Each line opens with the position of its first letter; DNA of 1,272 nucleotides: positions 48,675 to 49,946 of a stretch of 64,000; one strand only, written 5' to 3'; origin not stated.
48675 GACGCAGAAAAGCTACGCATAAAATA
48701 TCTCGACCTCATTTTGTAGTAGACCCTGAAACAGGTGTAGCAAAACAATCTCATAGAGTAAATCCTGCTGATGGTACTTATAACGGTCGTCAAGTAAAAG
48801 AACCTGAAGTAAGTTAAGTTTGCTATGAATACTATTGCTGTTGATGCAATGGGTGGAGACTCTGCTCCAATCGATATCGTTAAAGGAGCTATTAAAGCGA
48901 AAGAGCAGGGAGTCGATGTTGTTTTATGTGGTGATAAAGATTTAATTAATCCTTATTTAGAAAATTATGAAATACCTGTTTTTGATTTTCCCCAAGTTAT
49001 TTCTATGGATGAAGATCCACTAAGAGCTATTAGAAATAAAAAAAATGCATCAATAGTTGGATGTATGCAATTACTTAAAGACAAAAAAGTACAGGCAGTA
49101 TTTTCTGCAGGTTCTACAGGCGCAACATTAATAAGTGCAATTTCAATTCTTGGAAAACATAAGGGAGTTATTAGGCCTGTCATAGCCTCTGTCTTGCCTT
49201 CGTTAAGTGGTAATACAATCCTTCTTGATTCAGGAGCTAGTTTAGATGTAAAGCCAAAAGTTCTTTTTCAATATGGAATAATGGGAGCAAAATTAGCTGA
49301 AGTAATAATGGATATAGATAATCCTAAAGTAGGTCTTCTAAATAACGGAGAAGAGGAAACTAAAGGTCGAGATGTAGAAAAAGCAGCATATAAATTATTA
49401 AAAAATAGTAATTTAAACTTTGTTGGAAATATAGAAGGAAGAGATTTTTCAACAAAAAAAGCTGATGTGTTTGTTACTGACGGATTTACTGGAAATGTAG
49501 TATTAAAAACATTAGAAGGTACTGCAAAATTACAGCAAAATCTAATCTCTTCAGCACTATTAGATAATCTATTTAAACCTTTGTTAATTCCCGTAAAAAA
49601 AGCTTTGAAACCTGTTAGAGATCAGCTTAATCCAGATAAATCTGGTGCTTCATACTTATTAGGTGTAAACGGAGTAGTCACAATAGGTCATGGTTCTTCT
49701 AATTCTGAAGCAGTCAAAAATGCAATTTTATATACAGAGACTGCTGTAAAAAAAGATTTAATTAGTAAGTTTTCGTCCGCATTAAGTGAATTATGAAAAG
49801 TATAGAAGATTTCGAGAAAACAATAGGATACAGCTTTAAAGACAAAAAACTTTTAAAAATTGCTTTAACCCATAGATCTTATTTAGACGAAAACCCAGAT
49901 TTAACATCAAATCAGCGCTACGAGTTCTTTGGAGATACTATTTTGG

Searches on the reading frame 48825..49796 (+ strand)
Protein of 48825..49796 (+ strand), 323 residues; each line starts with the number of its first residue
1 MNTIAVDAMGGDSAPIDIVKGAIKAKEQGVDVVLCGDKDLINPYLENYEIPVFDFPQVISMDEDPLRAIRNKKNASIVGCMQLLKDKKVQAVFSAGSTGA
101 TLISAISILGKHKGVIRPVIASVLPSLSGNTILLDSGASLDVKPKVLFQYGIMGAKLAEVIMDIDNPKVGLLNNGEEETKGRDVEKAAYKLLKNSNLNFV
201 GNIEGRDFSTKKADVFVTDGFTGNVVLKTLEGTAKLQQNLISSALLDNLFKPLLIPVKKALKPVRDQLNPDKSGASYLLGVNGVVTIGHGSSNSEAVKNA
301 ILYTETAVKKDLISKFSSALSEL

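Call 59: search_protein_families(library=pfam, proteins=[window:48825-49796:+], max_evalue=0.00001)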
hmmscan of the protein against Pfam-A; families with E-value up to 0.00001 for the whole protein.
window:48825-49796:+ (323 aa): 1 family
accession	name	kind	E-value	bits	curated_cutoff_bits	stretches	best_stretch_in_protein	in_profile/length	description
PF02504.20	FA_synthesis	-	2.5e-87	293.5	29.1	1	3-314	2-323/324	Fatty acid synthesis protein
